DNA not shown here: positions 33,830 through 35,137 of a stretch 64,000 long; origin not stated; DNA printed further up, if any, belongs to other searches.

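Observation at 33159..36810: Fused nucleotidyltransferase/PLP-fold enzyme + Rossmann reductase + LicD: a CDP-phospho-alcohol decoration module (2-glycerol-P, serinol-P or ethanolamine-P type) inside a Bacteroidales glycan operon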

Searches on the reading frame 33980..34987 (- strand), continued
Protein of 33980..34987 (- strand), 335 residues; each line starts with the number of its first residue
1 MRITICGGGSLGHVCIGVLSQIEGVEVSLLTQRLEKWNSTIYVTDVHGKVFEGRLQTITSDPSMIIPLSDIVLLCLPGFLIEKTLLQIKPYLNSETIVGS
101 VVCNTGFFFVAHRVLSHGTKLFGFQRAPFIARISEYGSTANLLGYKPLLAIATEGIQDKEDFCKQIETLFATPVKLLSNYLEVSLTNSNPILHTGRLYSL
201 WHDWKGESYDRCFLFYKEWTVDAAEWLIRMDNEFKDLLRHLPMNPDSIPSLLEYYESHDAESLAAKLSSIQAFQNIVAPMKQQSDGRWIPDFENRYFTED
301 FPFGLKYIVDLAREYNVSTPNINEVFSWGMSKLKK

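Call 34: find_related_loci(query=A2, collection=genome_contigs, flank=8000)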
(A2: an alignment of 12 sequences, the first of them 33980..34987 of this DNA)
Query A2 (335 aa) in genome_contigs; peptide patterns used: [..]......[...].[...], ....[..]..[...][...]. (x = any residue, [..] = any of these).
599 stretches matched a pattern (row limit reached: there are more); 558 encode a relative of the query (tblastn E <= 1e-3); the best 80 are kept; 80 distinct loci.
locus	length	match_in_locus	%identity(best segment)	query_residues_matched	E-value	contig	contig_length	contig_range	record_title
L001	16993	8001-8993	66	1-332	2e-151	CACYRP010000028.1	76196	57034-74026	MAG: Fibrobacter succinogenes isolate RUG12208 genome assembly, contig: RUG12208_asm_28, whole genome shotgun sequence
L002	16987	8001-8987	65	2-331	9e-148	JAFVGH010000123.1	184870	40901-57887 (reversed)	MAG: Fibrobacter sp. isolate RGIG5144 Sheep_Abomasum-4__c514338, whole genome shotgun sequence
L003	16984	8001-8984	64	2-330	2e-144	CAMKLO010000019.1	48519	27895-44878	MAG: uncultured Fibrobacter sp. isolate SRR12081298_bin.88_metaWRAP_v1.3_MAG genome assembly, contig: ERZ12289774.733, w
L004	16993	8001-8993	62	1-332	1e-143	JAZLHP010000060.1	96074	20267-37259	MAG: Bacteroidaceae bacterium isolate T1900044980_TA20190042.MAGScoT_cleanbin_000058 SGB_4118_k141_2359595, whole genome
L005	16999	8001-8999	63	2-335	3e-143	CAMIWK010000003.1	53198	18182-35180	MAG: uncultured Fibrobacter sp. isolate SRR12081302_bin.21_metaWRAP_v1.3_MAG genome assembly, contig: ERZ12289775.770, w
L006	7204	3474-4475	60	1-335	7e-139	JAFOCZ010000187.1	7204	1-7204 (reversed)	MAG: Alistipes sp. isolate RGIG355 Dairy_cattle_Colon-3__c871670, whole genome shotgun sequence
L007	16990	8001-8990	62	1-330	3e-138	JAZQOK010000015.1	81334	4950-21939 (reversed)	MAG: Bacteroidales bacterium isolate T1900045243_TH20190013.MAGScoT_cleanbin_000021 SGB_5586_k141_4307793, whole genome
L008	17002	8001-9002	61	1-335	5e-137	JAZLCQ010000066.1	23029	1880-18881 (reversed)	MAG: Alistipes sp. isolate T1900045048_TC20190041.MAGScoT_cleanbin_000034 SGB_4511_k141_3430803, whole genome shotgun se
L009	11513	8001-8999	60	1-334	5e-137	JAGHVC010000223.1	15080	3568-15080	MAG: Candidatus Minthosoma caballi isolate E5_9 c_000000914310, whole genome shotgun sequence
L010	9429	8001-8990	60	1-332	1e-135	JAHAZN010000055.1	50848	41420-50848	MAG: Prevotella sp. isolate MB2.90 k127_108188, whole genome shotgun sequence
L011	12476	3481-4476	61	1-333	2e-135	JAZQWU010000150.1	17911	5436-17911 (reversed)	MAG: Alistipes sp. isolate T1900045164_TC20190158.MAGScoT_cleanbin_000032 SGB_5107_k141_604359, whole genome shotgun seq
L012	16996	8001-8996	59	1-333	4e-135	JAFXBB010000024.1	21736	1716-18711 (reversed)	MAG: Alistipes sp. isolate RGIG6253 Sheep_Rectum-2__c145288, whole genome shotgun sequence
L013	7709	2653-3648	60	1-334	2e-134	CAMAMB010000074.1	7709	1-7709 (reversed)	MAG: uncultured Bacteroidales bacterium isolate SRR5666658_bin.39_metaWRAP_v1.3_MAG genome assembly, contig: ERZ11448881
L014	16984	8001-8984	59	2-330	8e-134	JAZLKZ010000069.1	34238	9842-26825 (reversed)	MAG: Bacteroidales bacterium isolate T1900044958_TA20190014.MAGScoT_cleanbin_000029 SGB_3887_k141_63395, whole genome sh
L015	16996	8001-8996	58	2-334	1e-132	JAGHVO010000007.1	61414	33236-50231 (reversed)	MAG: Candidatus Colimorpha pelethequi isolate E5_MB2_81 c_000001700043, whole genome shotgun sequence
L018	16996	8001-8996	60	2-335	2e-131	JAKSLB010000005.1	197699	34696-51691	MAG: Paludibacteraceae bacterium isolate Horse_feces88 MAG088_5, whole genome shotgun sequence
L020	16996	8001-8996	58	1-334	1e-128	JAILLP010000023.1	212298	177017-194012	MAG: Paludibacteraceae bacterium isolate RUI231 k141_16276313_flag=0_multi=87.9918_len=212298, whole genome shotgun sequ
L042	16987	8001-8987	57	1-333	3e-120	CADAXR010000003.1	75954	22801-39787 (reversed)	MAG: uncultured Bacteroidia bacterium isolate RUG13713 genome assembly, contig: RUG13713_asm_3, whole genome shotgun seq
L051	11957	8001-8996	53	1-333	8e-119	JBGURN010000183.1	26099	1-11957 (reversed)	MAG: Bacteroidaceae bacterium isolate ruminal_MAG_115 ruminal_MAG_115_contig_0183, whole genome shotgun sequence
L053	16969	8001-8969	58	2-330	4e-118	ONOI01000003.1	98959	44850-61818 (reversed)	uncultured Bacteroidales bacterium isolate RUG489 genome assembly, contig: scaffold_427, whole genome shotgun sequence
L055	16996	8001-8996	53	1-333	7e-118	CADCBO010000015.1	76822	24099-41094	MAG: uncultured Bacteroidales bacterium isolate RUG14495 genome assembly, contig: RUG14495_asm_15, whole genome shotgun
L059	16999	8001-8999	53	1-334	5e-118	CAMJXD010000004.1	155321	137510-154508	MAG: uncultured Prevotellaceae bacterium isolate SRR12081293_bin.66_metaWRAP_v1.3_MAG genome assembly, contig: ERZ122897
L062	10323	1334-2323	54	2-333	2e-117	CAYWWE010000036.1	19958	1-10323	MAG TPA_asm: uncultured Bacteroides sp. isolate SRP199465_co1_227 genome assembly, contig: NODE_7227_length_19958_cov_41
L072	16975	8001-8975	54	3-329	1e-116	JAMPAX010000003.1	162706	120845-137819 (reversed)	MAG: Muribaculaceae bacterium isolate NALB_7813_4 Scaffold_#3__SCF_003___162706_bp, whole genome shotgun sequence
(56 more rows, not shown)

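Call 39: search_protein_families(library=pfam, proteins=[L055:3628-4410:+, L055:4432-5745:+, L055:5685-6872:+, L055:6874-8004:+, L055:9005-10255:+, L055:10255-11733:+, L055:11739-12701:+, L010:7385-7792:+, L010:5267-5914:+, L010:4126-4956:+], max_evalue=0.001)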
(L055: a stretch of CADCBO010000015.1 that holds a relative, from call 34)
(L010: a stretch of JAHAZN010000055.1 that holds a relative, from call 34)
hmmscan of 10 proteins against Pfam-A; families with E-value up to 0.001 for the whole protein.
L055:3628-4410:+ (260 aa): 3 families
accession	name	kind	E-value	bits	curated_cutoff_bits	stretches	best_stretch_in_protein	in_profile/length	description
PF12804.13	NTP_transf_3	-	1.9e-13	51.3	27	1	28-145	1-111/160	MobA-like NTP transferase domain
PF00483.29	NTP_transferase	-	5.8e-10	39.6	21.2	1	28-144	2-123/245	Nucleotidyl transferase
PF01128.25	IspD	-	0.00021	21.5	27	1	26-98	1-71/221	2-C-methyl-D-erythritol 4-phosphate cytidylyltransferase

L055:4432-5745:+ (437 aa): 2 families
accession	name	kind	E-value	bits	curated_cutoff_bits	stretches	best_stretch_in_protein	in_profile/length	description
PF13714.12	PEP_mutase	-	1e-53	182.8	31.5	1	149-407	1-240/240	Phosphoenolpyruvate phosphomutase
PF01467.32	CTP_transf_like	-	2e-11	44.7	21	1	12-103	7-99/133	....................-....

L055:5685-6872:+ (395 aa): 2 families
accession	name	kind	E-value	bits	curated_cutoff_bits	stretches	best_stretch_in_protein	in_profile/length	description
PF02775.26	TPP_enzyme_C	-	4e-17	62.9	21.9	1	249-365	26-151/151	Thiamine pyrophosphate enzyme, C-terminal TPP binding domain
PF02776.23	TPP_enzyme_N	-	7e-17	61.7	26.8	1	24-136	5-111/119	Thiamine pyrophosphate enzyme, N-terminal TPP binding domain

L055:6874-8004:+ (376 aa): 2 families
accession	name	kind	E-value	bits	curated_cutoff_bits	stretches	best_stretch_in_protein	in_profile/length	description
PF00266.25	Aminotran_5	-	1e-28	100.8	21.5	1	37-311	37-316/371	Aminotransferase class-V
PF01212.27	Beta_elim_lyase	-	8.1e-06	25.8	27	1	63-223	47-221/288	Beta-eliminating lyase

L055:9005-10255:+ (416 aa): 1 family
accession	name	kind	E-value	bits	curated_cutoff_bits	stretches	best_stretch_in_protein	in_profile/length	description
PF04464.20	Glyphos_transf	-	1.6e-16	60.7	22.1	1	162-410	126-364/367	CDP-Glycerol:Poly(glycerophosphate) glycerophosphotransferase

L055:10255-11733:+ (492 aa): 2 families
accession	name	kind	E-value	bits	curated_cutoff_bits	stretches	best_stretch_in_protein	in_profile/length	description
PF13440.11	Polysacc_synt_3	-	1.1e-93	314.2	23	1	33-325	1-293/293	Polysaccharide biosynthesis protein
PF01943.22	Polysacc_synt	-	4.6e-37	128.4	28.2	1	10-275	2-273/274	Polysaccharide biosynthesis protein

L055:11739-12701:+ (320 aa): 3 families
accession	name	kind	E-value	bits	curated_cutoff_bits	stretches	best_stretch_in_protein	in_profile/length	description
PF00535.33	Glycos_transf_2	-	6.4e-35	121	23.3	1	7-165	1-164/168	Glycosyl transferase family 2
PF10111.15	Glyco_tranf_2_2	-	7.4e-10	39.2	27.3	1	7-117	1-119/276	Glycosyltransferase like family 2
PF13641.12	Glyco_tranf_2_3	-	1.2e-08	35.7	27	1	6-202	3-208/230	Glycosyltransferase like family 2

L010:7385-7792:+ (135 aa): 0 families

L010:5267-5914:+ (215 aa): 1 family
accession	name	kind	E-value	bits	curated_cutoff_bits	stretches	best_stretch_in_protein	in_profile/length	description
PF02357.24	NusG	-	2e-05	25.5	22.2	1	28-119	2-75/93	Transcription termination factor nusG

L010:4126-4956:+ (276 aa): 0 families

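Call 42: search_protein_families(library=pfam, proteins=[L018:8983-10176:+, L018:10344-11105:+, L042:9712-11277:+, L042:11281-12849:+, L042:12846-14084:+, L053:8897-9691:+, L053:11257-12810:+, L062:2335-3774:+, L072:8983-10986:+, L020:9011-10174:+], max_evalue=0.001)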
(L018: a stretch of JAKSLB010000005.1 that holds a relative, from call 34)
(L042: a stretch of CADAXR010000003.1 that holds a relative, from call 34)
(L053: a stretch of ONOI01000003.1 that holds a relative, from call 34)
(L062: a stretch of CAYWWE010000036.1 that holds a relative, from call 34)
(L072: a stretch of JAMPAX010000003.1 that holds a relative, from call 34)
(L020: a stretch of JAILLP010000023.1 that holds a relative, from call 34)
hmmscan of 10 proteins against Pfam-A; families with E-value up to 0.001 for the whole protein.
L018:8983-10176:+ (397 aa): 2 families
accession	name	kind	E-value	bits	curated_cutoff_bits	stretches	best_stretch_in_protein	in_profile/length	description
PF01467.32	CTP_transf_like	-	5.8e-16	59.4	21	1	259-382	1-131/133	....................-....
PF04991.19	LicD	-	1.8e-06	28.7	22.6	0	60-95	11-46/227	LicD family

L018:10344-11105:+ (253 aa): 1 family
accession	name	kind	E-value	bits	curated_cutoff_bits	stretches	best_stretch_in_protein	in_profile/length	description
PF04991.19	LicD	-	9.5e-06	26.3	22.6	1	72-132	5-63/227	LicD family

L042:9712-11277:+ (521 aa): 2 families
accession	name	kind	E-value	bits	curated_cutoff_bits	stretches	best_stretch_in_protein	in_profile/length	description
PF07969.17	Amidohydro_3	-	2.5e-55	189.2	29.7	1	43-499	1-470/472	Amidohydrolase family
PF01979.26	Amidohydro_1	-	2.4e-11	43.9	25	1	302-498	143-343/345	Amidohydrolase family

L042:11281-12849:+ (522 aa): 5 families
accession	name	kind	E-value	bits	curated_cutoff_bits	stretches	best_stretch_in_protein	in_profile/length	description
PF01636.29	APH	-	2.1e-12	47.8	23.2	1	256-465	2-230/239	Phosphotransferase enzyme family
PF12804.13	NTP_transf_3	-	2.2e-11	44.7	27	1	7-106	1-95/160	MobA-like NTP transferase domain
PF01633.27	Choline_kinase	-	2.4e-10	40.6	29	1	258-456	3-213/300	Choline/ethanolamine kinase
PF00483.29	NTP_transferase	-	2.6e-10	40.7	21.2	1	7-110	2-113/245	Nucleotidyl transferase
PF02958.26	EcKL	-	4.3e-05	23.4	22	1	401-448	210-262/294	Ecdysteroid kinase-like family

L042:12846-14084:+ (412 aa): 1 family
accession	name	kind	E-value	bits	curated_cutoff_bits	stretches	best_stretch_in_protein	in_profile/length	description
PF04932.20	Wzy_C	-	1e-09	38.8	31.7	1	200-341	5-149/149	O-Antigen ligase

L053:8897-9691:+ (264 aa): 3 families
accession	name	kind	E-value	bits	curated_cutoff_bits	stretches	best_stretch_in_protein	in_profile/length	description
PF12804.13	NTP_transf_3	-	4e-14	53.5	27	1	35-151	1-110/160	MobA-like NTP transferase domain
PF00483.29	NTP_transferase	-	1.1e-11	45.3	21.2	1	34-103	1-72/245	Nucleotidyl transferase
PF01128.25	IspD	-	0.00076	19.7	27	0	35-106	3-72/221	2-C-methyl-D-erythritol 4-phosphate cytidylyltransferase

L053:11257-12810:+ (517 aa): 5 families
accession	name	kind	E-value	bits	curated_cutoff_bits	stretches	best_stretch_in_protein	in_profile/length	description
PF01636.29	APH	-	1.2e-15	58.4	23.2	1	255-464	2-230/239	Phosphotransferase enzyme family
PF12804.13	NTP_transf_3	-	3.5e-14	53.7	27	1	7-106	1-95/160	MobA-like NTP transferase domain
PF00483.29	NTP_transferase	-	3e-12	47.1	21.2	1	7-114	2-117/245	Nucleotidyl transferase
PF01633.27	Choline_kinase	-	1e-08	35.3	29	1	256-457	2-215/300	Choline/ethanolamine kinase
PF02958.26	EcKL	-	2e-05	24.5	22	1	407-463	217-281/294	Ecdysteroid kinase-like family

L062:2335-3774:+ (479 aa): 2 families
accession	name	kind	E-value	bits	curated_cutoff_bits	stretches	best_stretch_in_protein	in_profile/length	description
PF13440.11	Polysacc_synt_3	-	8.3e-91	304.7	23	1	34-325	2-293/293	Polysaccharide biosynthesis protein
PF01943.22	Polysacc_synt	-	9e-30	104.5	28.2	1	10-276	2-274/274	Polysaccharide biosynthesis protein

L072:8983-10986:+ (667 aa): 1 family
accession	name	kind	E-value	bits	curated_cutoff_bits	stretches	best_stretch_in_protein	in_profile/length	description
PF00884.28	Sulfatase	-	7.7e-31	108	25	1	279-559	1-301/301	Sulfatase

L020:9011-10174:+ (387 aa): 2 families
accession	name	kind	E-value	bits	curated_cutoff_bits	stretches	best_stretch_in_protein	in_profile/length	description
PF01467.32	CTP_transf_like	-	5.1e-15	56.3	21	1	249-374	1-133/133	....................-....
PF04991.19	LicD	-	9.8e-08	32.8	22.6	0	51-87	11-47/227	LicD family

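Call 48: search_dna_similar(query=window:33980-34987:-, collection=plasmids, mode=protein, max_evalue=1e-10, max_rows=30)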
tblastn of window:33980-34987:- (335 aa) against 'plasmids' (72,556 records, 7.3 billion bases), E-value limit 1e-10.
Records with a match: 46; places in all: 49; records where one place covers at least 80% of the query: 46.
Best place of each record, by identity: <60% 46.
By first word of the organism name: Sinorhizobium 22; Rhizobium 10; Bradyrhizobium 4; Agrobacterium 3; Proteus 2; Paraburkholderia 1; Burkholderia 1; Nitratireductor 1; Serratia 1; Mesorhizobium 1.
By predicted mobility (MOB-suite, as given by PLSDB): non-mobilizable 21; conjugative 20; mobilizable 5.
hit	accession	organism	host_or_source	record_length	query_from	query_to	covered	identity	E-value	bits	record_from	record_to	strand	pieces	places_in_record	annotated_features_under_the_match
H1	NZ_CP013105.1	Paraburkholderia caribensis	-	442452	2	335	100%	31.4%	8e-53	194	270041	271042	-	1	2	NAD/NADP-dependent octopine/nopaline dehydrogenase family protein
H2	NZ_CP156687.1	Burkholderia stagnalis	Bacterial cells,soils collected in ...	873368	1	335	100%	29.6%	4e-51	189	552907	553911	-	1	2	NAD/NADP-dependent octopine/nopaline dehydrogenase family protein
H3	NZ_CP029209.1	Nitratireductor sp. OM-1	-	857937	1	328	98%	28.9%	1e-30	129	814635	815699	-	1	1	NAD/NADP octopine/nopaline dehydrogenase family protein | cysteine synthase family protein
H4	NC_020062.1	Rhizobium tropici CIAT 899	Phaseolus vulgaris root nodule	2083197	1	331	99%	28.2%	4e-31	131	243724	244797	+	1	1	record has no annotation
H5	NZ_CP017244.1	Rhizobium etli 8C-3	Phaseolus vulgaris,cell culture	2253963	1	331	99%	28.2%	3e-30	128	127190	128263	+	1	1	record has no annotation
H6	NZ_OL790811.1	Proteus mirabilis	-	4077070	1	328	98%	28.3%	2e-28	123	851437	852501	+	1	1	none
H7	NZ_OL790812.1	Proteus mirabilis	-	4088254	1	328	98%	28.3%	2e-28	123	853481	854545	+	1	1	none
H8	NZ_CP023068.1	Sinorhizobium sojae CCBAU 05684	G.max,nodule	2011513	1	329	98%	28.1%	3e-29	125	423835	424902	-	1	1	record has no annotation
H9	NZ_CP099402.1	Rhizobium sp. Pop5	Phaseolus vulgaris,Cell culture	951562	1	331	99%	27.7%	2e-29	126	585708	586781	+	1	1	NAD/NADP octopine/nopaline dehydrogenase family protein | cysteine synthase family protein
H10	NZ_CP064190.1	Rhizobium sp. 007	Onobrychis viciifolia,cell culture,root ...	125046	1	328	98%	27.5%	5e-26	116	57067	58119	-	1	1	NAD/NADP octopine/nopaline dehydrogenase family protein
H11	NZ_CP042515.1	Serratia marcescens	Whole organism,Ensuite 7/8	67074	1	328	98%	27.4%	1e-28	124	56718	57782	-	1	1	NAD/NADP-dependent octopine/nopaline dehydrogenase family protein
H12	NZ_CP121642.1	Rhizobium sp. CC1099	Onobrychis viciifolia,cell culture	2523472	1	328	98%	26.9%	6e-25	112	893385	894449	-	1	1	none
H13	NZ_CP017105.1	Rhizobium gallicum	Phaseolus vulgaris,Whole ...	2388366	1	328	98%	26.9%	1e-24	112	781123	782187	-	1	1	none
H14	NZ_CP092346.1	Rhizobium gallicum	Phaseolus vulgaris,Cell culture,nodule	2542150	1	328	98%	26.9%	2e-24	111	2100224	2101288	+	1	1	none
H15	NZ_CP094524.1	Bradyrhizobium sp. ISRA443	Arachis hypogaea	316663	1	331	99%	26.5%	1e-25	114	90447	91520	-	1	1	NAD/NADP octopine/nopaline dehydrogenase family protein | cysteine synthase family protein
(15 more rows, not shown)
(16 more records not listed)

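Call 49: get_annotated_region(hit=H1, flank=9000)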
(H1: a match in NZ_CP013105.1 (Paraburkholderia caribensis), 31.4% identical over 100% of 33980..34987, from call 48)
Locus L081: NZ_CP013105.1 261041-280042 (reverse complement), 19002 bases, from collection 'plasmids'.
description: Paraburkholderia caribensis strain MWAP64 plasmid 2, complete sequence
organism: Paraburkholderia caribensis (NCBI taxid 75105)
taxonomy: Bacteria; Pseudomonadota; Betaproteobacteria; Burkholderiales; Burkholderiaceae; Paraburkholderia; Paraburkholderia caribensis
host: -; source: -; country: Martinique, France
typing (MOB-suite, as given by PLSDB): non-mobilizable
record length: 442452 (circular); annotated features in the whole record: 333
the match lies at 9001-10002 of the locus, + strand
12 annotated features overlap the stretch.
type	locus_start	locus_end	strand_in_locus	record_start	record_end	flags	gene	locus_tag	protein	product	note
CDS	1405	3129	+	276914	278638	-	-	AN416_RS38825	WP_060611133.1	S53 family peptidase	GO:0006508 - proteolysis [Evidence IEA]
CDS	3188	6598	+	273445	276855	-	-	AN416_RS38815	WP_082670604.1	LodA/GoxA family CTQ-dependent oxidase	-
CDS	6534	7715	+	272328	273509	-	-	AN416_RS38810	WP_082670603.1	NAD(P)/FAD-dependent oxidoreductase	-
CDS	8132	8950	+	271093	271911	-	-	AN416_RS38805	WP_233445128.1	class I SAM-dependent methyltransferase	-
CDS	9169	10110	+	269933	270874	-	-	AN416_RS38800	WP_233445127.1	NAD/NADP-dependent octopine/nopaline dehydrogenase family protein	-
CDS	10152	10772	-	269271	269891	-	-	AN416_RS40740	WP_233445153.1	phytanoyl-CoA dioxygenase family protein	-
CDS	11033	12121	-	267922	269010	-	-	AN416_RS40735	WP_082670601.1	NAD/NADP octopine/nopaline dehydrogenase family protein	-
CDS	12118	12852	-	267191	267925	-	-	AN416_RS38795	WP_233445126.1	hypothetical protein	-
CDS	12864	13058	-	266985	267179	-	-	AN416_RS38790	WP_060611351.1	hypothetical protein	-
CDS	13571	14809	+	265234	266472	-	-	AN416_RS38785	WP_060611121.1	tyrosinase family protein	-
CDS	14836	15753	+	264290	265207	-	-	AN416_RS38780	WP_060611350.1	hypothetical protein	-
CDS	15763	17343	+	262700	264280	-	-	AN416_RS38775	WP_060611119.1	SCO family protein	-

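Call 50: get_annotated_region(hit=H6, flank=9000)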
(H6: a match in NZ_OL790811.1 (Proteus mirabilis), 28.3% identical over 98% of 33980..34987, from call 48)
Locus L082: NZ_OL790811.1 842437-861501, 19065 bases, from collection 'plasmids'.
description: Proteus mirabilis strain H63 plasmid unnamed, complete sequence
organism: Proteus mirabilis (NCBI taxid 584)
taxonomy: Bacteria; Pseudomonadota; Gammaproteobacteria; Enterobacterales; Morganellaceae; Proteus; Proteus mirabilis
host: -; source: -; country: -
typing (MOB-suite, as given by PLSDB): mobilizable; relaxase MOBP
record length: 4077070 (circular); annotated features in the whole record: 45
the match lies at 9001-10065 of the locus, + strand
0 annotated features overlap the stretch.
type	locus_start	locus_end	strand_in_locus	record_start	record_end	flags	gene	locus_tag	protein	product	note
